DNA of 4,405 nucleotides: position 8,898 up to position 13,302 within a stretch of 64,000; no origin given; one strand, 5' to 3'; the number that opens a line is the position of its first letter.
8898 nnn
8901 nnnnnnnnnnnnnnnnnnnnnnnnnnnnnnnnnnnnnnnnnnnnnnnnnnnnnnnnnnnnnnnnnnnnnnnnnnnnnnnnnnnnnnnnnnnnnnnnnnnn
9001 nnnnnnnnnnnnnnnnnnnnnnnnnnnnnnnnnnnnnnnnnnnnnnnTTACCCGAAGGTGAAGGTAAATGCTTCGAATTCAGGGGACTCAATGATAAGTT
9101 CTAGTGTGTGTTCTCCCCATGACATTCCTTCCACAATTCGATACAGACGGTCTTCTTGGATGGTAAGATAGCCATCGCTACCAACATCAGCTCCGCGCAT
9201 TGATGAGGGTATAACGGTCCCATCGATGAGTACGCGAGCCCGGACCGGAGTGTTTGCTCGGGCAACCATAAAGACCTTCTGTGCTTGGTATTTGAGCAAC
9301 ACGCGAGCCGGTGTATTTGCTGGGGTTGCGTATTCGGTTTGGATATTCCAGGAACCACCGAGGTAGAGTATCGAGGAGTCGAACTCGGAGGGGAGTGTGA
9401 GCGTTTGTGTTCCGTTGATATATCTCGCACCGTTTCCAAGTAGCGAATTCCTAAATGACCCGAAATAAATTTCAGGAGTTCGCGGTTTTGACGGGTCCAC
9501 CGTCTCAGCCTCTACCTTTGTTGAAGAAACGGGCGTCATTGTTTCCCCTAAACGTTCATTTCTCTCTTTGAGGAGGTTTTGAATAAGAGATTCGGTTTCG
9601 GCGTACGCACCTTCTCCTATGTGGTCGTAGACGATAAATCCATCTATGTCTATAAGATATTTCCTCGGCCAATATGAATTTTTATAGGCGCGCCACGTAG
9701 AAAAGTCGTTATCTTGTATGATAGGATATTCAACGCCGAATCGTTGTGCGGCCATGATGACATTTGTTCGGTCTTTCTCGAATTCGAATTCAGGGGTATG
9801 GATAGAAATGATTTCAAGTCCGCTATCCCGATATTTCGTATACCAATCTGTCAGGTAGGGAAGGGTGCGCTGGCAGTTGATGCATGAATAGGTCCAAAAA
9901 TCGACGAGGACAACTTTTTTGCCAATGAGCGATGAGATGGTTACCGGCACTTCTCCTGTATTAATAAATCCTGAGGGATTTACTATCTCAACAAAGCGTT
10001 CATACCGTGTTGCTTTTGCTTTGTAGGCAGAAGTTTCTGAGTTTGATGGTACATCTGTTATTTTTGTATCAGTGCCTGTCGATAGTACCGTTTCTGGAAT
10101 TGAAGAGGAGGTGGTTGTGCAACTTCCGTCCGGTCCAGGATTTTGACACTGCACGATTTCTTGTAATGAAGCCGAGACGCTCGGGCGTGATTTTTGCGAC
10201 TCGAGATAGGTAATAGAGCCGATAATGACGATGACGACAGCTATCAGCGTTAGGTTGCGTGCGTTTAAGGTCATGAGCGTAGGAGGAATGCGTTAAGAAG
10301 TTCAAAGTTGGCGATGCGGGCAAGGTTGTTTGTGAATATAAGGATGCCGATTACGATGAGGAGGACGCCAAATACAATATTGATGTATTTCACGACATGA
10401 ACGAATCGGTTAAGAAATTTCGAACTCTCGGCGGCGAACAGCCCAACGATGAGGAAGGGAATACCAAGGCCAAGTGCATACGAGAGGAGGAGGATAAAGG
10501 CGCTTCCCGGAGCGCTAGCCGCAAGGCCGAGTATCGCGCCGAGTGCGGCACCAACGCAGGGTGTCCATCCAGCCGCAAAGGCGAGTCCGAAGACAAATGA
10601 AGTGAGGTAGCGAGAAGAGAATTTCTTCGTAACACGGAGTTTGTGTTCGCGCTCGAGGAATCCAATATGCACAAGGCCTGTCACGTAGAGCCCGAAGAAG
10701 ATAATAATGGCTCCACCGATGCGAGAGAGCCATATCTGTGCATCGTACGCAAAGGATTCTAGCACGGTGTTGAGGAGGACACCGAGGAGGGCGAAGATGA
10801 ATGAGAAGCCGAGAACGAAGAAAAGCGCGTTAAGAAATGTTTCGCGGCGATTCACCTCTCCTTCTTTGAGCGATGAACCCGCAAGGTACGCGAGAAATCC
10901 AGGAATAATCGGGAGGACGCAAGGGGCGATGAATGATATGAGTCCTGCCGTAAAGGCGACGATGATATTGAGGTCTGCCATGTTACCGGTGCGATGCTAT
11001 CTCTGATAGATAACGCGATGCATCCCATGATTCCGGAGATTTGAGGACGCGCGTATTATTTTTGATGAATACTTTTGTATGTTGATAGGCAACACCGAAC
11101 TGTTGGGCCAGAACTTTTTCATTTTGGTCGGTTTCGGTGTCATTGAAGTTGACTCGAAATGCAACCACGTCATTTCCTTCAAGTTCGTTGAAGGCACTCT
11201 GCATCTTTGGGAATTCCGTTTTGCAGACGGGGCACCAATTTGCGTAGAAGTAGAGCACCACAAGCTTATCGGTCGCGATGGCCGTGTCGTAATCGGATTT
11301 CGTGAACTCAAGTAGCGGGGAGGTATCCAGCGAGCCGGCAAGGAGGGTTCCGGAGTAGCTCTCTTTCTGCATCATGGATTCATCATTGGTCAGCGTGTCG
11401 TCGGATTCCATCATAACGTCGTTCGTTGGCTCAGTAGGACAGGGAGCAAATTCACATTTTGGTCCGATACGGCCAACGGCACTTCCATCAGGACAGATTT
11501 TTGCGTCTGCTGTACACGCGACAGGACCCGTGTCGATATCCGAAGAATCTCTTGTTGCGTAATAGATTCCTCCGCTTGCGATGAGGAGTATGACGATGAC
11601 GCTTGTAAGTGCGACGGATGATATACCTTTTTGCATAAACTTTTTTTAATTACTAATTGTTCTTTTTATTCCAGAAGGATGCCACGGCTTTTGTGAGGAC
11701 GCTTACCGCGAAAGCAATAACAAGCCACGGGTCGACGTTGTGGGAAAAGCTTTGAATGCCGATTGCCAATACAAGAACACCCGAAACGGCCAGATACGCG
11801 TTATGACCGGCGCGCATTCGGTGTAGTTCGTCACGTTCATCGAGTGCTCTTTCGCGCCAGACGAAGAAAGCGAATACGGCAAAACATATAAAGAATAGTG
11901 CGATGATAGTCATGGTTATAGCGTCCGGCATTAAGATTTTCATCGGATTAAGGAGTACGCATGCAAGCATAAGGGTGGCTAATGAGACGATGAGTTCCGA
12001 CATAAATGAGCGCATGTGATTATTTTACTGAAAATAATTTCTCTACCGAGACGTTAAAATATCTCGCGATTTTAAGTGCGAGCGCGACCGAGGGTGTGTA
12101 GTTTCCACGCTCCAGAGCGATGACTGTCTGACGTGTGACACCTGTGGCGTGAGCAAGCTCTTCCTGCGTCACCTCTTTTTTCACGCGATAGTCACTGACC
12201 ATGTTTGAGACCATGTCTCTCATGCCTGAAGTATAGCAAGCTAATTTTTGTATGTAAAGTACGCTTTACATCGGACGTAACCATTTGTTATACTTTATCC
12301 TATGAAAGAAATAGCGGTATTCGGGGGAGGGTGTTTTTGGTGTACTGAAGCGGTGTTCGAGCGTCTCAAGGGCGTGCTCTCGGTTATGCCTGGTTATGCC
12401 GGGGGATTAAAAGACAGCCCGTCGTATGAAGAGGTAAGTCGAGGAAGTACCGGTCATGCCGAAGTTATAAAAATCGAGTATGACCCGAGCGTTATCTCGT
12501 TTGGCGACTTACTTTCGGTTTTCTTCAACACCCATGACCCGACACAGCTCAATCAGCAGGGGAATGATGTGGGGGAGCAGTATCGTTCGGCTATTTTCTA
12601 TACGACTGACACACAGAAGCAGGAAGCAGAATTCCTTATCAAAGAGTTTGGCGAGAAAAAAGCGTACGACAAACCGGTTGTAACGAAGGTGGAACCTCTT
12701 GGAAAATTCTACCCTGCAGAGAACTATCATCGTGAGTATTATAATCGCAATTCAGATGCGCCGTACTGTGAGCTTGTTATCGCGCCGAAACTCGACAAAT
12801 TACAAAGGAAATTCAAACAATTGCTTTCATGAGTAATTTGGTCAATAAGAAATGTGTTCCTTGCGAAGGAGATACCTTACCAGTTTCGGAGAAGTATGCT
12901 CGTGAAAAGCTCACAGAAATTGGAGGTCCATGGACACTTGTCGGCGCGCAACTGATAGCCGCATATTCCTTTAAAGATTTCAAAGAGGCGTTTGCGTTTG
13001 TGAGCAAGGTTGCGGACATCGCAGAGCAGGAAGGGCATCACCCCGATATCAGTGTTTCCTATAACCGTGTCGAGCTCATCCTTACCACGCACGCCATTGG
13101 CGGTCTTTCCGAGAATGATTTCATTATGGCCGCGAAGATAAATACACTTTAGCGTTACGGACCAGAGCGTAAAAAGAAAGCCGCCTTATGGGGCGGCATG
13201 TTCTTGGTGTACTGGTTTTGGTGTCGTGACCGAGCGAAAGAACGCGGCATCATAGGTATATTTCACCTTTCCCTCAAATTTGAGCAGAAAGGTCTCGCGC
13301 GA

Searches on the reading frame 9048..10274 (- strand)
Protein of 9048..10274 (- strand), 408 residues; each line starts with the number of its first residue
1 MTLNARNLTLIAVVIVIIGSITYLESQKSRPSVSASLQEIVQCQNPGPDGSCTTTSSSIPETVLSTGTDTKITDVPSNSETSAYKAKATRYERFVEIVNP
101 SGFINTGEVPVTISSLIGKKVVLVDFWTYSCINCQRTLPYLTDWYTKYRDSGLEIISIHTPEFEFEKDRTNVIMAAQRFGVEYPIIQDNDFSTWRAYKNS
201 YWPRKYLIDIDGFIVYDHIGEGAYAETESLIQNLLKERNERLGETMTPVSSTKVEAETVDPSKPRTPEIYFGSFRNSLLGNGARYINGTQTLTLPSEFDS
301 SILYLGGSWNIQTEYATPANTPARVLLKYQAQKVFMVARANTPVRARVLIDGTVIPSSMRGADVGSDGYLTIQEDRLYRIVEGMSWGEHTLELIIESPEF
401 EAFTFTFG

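Call 8: search_protein_families(library=pfam, proteins=[window:9048-10274:-], max_evalue=0.001)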
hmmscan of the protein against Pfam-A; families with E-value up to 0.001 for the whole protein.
window:9048-10274:- (408 aa): 4 families
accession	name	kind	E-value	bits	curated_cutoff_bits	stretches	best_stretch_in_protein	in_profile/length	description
PF17991.7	Thioredoxin_10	-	1.9e-29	103.5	27.1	1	266-408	1-142/142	Thioredoxin like C-terminal domain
PF00578.27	AhpC-TSA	-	1.2e-09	38.6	26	1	109-216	16-123/124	AhpC/TSA family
PF13905.12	Thioredoxin_8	-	4.4e-09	37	27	1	120-213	2-93/94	Thioredoxin-like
PF08534.16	Redoxin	-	1.2e-08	35.3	26.6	1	105-222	15-136/148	Redoxin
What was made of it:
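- On Cys5His2-module small proteins (the uncatalogued family defined here): The window has Trx_10-redoxin, CcdA and Trx convergent at 9048-11636 (call 8).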

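Call 12: find_encoding_contigs(protein=window:9048-10274:-, flank=3000, max_places=6)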
Protein window:9048-10274:- (408 aa): 2 contigs read that carry it; 1 place shown.
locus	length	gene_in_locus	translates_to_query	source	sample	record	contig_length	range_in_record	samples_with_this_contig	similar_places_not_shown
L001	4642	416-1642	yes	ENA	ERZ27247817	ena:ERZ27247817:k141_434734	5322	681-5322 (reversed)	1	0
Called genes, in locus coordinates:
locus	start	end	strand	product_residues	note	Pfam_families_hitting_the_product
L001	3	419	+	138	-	?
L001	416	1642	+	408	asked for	PF08534:Redoxin, PF00578:AhpC-TSA, PF13905:Thioredoxin_8, PF17991:Thioredoxin_10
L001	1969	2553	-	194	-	-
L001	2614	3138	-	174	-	PF07963:N_methyl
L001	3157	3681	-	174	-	PF01988:VIT1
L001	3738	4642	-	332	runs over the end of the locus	PF00041:fn3 (faint), PF16656:Pur_ac_phosph_N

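Call 15: find_related_loci(query=window:9048-10274:-, collection=genome_contigs, flank=4000)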
Query window:9048-10274:- (408 aa) in genome_contigs; peptide patterns used: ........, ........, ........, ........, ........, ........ (x = any residue, [..] = any of these).
600 stretches matched a pattern (row limit reached: there are more); 597 encode a relative of the query (tblastn E <= 1e-3); the best 80 are kept; 80 distinct loci.
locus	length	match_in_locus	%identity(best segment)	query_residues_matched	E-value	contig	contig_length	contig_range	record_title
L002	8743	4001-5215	49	1-408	8e-121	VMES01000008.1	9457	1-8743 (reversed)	MAG: Parcubacteria group bacterium Greene0416_79 Greene041679_scaffold_4448, whole genome shotgun sequence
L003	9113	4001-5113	50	5-408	2e-120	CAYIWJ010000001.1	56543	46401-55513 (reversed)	MAG TPA_asm: uncultured Candidatus Saccharibacteria bacterium isolate ERP119705_co3_785 genome assembly, contig: NODE_40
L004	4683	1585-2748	45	3-408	2e-112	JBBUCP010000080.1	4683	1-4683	MAG: Patescibacteria group bacterium isolate H52-bin124_1 H52_bin124_1_000000000080, whole genome shotgun sequence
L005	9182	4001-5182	46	6-408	8e-111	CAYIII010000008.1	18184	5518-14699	MAG TPA_asm: uncultured Candidatus Saccharibacteria bacterium isolate ERP119705_co24_1051 genome assembly, contig: NODE_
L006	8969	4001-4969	53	87-408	1e-108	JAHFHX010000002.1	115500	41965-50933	MAG: Candidatus Magasanikiibacteriota bacterium isolate nzgw349 NODE_190_length_115501_cov_3.527769, whole genome shotgu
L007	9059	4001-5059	44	3-408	5e-108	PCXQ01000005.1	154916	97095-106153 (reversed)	MAG: Candidatus Yanofskybacteria bacterium CG10_big_fil_rev_8_21_14_0_10_36_16 CG10_8_21_14_0.10_scaffold_143_c, whole g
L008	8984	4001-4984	50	58-408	2e-107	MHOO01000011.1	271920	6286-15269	MAG: Candidatus Staskawiczbacteria bacterium RIFCSPHIGHO2_01_FULL_39_25 rifcsphigho2_01_scaffold_552, whole genome shotg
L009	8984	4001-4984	51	87-408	1e-107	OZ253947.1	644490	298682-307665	MAG: Candidatus Paceibacterota bacterium isolate 943e5f1b-fc77-4159-9421-3b44cfae6817 genome assembly, chromosome: 1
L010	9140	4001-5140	45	5-407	1e-106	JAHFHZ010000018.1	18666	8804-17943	MAG: Candidatus Magasanikiibacteriota bacterium isolate nzgw350 NODE_3416_length_18667_cov_4.591610, whole genome shotgu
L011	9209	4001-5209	45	1-408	1e-105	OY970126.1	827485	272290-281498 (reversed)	MAG: uncultured bacterium isolate MFD05512.bin.c.3 genome assembly, chromosome: 1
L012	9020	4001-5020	47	67-408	3e-101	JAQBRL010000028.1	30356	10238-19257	MAG: Parcubacteria group bacterium isolate RYN_398 scaffold_1412120, whole genome shotgun sequence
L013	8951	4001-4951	49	87-408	3e-101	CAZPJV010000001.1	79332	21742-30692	MAG TPA_asm: uncultured Candidatus Saccharibacteria bacterium isolate binchicken_co251_138 genome assembly, contig: NODE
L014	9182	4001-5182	44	5-408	2e-101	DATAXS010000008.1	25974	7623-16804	MAG TPA_asm: Candidatus Paceibacterota bacterium isolate SMAG_U5659 k141_1178455, whole genome shotgun sequence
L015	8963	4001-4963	49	90-408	3e-101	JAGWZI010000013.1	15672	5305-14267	MAG: Patescibacteria group bacterium isolate REEB51 contig-150_4636, whole genome shotgun sequence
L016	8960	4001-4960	49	87-408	1e-100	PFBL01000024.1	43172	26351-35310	MAG: Candidatus Kaiserbacteria bacterium CG10_big_fil_rev_8_21_14_0_10_56_12 CG10_8_21_14_0.10_scaffold_545_c, whole gen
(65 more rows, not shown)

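Call 19: find_homologous_proteins(query=window:9048-10274:-, max_evalue=1e-60)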
Query window:9048-10274:- (408 aa): 6329 proteins with E <= 1e-60 among 8000 candidates; the best 120 are listed.
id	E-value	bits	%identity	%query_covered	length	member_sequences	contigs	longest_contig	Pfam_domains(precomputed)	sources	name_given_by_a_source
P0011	5.6e-272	919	100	100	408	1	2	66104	PF17991.8,PF08534.17,PF13905.13,PF00578.28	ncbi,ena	-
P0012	6.4e-157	541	59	100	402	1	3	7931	PF17991.8,PF08534.17,PF13905.13,PF00578.28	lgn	-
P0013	1.2e-155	536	60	97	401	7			PF17991.8,PF08534.17,PF13905.13,PF00578.28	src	-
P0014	4.6e-154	531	59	99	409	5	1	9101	PF17991.8,PF08534.17,PF13905.13,PF00578.28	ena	-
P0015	2.3e-140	486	55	99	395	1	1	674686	PF17991.8,PF08534.17,PF13905.13,PF00578.28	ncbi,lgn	-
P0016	1.5e-139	483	56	99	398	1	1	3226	PF17991.8,PF08534.17,PF13905.13,PF00578.28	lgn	-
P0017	3.3e-139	482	54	100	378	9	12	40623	PF17991.8,PF08534.17,PF13905.13,PF00578.28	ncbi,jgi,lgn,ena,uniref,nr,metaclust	ncbi:MAG: hypothetical protein A3C06_01095 [Candidatus Taylorbacteria bacterium RIFCSPHIGHO2_02_FULL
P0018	7.4e-127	442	61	79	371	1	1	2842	PF17991.8,PF08534.17,PF13905.13,PF00578.28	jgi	jgi:thiol-disulfide isomerase/thioredoxin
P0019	6.1e-125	435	51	100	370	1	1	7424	PF17991.8,PF08534.17,PF13905.13,PF00578.28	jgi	jgi:thiol-disulfide isomerase/thioredoxin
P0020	2.0e-122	427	52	100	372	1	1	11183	PF17991.8,PF08534.17,PF13905.13,PF00578.28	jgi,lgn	jgi:thiol-disulfide isomerase/thioredoxin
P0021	2.3e-120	420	55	83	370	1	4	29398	PF17991.8,PF08534.17,PF13905.13,PF00578.28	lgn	-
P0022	2.5e-120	420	57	79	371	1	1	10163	PF17991.8,PF08534.17,PF13905.13,PF00578.28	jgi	jgi:thiol-disulfide isomerase/thioredoxin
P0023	6.1e-120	419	49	100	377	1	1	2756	PF17991.8,PF08534.17,PF13905.13,PF00578.28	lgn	-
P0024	8.5e-120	418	51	99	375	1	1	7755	PF17991.8,PF08534.17,PF13905.13,PF00578.28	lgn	-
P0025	9.8e-120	418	58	79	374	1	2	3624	PF17991.8,PF08534.17,PF13905.13,PF00578.28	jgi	-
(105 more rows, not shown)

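Call 22: find_encoding_contigs(protein=P0012, flank=3000, max_places=2)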
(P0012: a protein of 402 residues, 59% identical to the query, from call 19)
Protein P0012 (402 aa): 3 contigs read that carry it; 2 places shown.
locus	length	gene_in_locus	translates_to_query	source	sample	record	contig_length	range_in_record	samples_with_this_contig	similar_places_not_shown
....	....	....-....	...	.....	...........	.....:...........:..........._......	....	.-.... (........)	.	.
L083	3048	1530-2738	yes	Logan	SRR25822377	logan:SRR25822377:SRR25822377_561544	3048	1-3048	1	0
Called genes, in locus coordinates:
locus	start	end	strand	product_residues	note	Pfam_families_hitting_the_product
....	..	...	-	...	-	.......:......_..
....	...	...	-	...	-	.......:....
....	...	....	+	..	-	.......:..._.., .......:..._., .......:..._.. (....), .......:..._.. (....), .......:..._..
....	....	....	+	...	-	-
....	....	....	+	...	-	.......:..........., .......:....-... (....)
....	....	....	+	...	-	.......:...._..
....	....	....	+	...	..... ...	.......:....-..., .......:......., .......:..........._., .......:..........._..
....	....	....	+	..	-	-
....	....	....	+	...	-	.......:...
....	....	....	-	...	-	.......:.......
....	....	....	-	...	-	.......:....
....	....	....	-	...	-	?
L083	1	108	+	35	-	?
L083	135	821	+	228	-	PF00085:Thioredoxin, PF00578:AhpC-TSA (weak)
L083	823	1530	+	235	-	PF02683:DsbD_TM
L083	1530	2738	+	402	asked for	PF00578:AhpC-TSA, PF08534:Redoxin, PF13905:Thioredoxin_8, PF17991:Thioredoxin_10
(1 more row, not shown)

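Call 23: find_encoding_contigs(protein=P0014, flank=3000, max_places=2)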
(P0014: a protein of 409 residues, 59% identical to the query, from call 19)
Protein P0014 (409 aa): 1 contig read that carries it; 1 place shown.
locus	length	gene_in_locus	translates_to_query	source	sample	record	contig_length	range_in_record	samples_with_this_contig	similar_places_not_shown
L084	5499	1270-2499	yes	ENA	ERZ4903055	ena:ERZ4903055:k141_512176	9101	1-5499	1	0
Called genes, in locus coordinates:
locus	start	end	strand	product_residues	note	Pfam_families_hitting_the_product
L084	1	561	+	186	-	?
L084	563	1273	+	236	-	PF02683:DsbD_TM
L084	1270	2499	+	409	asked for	PF00578:AhpC-TSA, PF08534:Redoxin, PF13905:Thioredoxin_8, PF17991:Thioredoxin_10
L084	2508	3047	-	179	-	PF01988:VIT1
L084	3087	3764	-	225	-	PF00005:ABC_tran, PF02463:SMC_N (faint), PF13304:AAA_21 (faint)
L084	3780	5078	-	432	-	PF02687:FtsX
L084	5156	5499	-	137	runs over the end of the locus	PF00892:EamA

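Call 24: find_encoding_contigs(protein=P0015, flank=3000, max_places=2)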
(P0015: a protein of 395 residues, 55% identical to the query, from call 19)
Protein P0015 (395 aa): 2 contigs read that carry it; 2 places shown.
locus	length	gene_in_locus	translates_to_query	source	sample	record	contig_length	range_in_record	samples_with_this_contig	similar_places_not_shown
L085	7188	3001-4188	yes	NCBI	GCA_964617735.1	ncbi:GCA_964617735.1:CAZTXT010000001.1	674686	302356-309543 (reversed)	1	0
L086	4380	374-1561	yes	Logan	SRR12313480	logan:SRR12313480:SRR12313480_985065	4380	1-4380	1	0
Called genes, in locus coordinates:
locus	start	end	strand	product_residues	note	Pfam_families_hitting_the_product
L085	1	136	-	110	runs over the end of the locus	PF01329:Pterin_4a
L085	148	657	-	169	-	PF13473:Cupredoxin_1 (weak), PF00127:Copper-bind (faint)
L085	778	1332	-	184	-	PF01625:PMSR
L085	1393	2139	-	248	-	-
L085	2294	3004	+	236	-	PF02683:DsbD_TM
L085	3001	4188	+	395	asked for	PF00578:AhpC-TSA, PF08534:Redoxin, PF13905:Thioredoxin_8, PF17991:Thioredoxin_10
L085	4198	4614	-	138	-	PF08570:DUF1761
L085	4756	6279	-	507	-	PF01471:PG_binding_1, PF16656:Pur_ac_phosph_N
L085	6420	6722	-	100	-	-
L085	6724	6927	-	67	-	-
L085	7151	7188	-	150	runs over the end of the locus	PF11969:DcpS_C, PF01230:HIT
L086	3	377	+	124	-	?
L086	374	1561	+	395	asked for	PF00578:AhpC-TSA, PF08534:Redoxin, PF13905:Thioredoxin_8, PF17991:Thioredoxin_10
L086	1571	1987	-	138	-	PF08570:DUF1761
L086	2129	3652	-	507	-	PF01471:PG_binding_1, PF16656:Pur_ac_phosph_N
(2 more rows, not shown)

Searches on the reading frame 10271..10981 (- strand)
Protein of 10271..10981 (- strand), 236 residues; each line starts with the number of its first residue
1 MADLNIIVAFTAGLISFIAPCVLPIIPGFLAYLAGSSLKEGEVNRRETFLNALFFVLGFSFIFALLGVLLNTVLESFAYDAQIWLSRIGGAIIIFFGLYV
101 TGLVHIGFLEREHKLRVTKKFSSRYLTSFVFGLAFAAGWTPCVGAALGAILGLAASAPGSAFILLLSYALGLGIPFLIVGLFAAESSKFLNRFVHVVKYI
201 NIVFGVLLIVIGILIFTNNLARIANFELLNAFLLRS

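Call 8: search_protein_families(library=pfam, proteins=[window:10271-10981:-], max_evalue=0.001)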
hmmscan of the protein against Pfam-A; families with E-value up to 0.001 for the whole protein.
window:10271-10981:- (236 aa): 1 family
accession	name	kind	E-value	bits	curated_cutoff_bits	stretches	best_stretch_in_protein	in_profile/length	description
PF02683.22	DsbD_TM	-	5.4e-17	62.3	27.1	1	6-216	5-215/219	Cytochrome C biogenesis protein transmembrane domain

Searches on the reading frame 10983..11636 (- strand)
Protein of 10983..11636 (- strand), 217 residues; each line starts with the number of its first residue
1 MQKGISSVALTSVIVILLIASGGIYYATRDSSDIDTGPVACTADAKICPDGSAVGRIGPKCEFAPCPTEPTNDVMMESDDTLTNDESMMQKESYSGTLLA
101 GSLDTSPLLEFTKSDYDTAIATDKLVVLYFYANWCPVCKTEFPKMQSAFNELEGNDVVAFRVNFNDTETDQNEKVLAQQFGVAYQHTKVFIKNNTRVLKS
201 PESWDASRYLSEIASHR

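Call 8: search_protein_families(library=pfam, proteins=[window:10983-11636:-], max_evalue=0.001)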
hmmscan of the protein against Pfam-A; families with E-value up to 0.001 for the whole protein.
window:10983-11636:- (217 aa): 4 families
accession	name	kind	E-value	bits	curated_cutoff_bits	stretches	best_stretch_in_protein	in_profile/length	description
PF00085.26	Thioredoxin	-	2e-11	44.2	23.5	1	109-199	3-87/103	Thioredoxin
PF00578.27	AhpC-TSA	-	9e-11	42.2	26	1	116-179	23-81/124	AhpC/TSA family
PF08534.16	Redoxin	-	1.5e-05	25.3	26.6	1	114-171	19-76/148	Redoxin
PF13905.12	Thioredoxin_8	-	0.00018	22.2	27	1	124-177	2-55/94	Thioredoxin-like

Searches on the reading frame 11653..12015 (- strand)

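Call 8: search_protein_families(library=pfam, proteins=[window:11653-12015:-], max_evalue=0.001)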
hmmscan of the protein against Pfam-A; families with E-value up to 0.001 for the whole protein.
window:11653-12015:- (120 aa): 1 family
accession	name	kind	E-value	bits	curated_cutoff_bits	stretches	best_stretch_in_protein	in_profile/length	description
PF01545.26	Cation_efflux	-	0.0001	22.6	26.6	1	6-116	70-192/198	Cation efflux family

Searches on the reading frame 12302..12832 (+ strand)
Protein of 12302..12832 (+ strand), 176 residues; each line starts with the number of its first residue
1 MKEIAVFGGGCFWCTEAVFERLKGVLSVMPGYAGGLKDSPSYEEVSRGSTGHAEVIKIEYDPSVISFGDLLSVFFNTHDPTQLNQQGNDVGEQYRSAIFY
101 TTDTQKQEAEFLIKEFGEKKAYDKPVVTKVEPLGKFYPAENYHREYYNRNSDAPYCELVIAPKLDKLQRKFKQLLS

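Call 56: search_protein_families(library=pfam, proteins=[window:12302-12832:+], max_evalue=0.001)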
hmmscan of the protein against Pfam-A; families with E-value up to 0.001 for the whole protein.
window:12302-12832:+ (176 aa): 1 family
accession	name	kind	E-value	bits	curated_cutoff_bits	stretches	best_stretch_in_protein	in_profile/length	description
PF01625.27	PMSR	-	1.4e-64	217.4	23.7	1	5-157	2-153/153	Peptide methionine sulfoxide reductase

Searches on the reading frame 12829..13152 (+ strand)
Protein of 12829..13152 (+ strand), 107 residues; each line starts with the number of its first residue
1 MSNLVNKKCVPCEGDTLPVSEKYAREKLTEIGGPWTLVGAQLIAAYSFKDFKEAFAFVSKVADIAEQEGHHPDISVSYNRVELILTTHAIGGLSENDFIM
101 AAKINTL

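Call 56: search_protein_families(library=pfam, proteins=[window:12829-13152:+], max_evalue=0.001)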
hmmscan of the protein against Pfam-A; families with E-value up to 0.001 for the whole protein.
window:12829-13152:+ (107 aa): 1 family
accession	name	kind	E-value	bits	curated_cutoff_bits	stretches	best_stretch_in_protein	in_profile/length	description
PF01329.24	Pterin_4a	-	1.3e-29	102.6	26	1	19-106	3-90/91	Pterin 4 alpha carbinolamine dehydratase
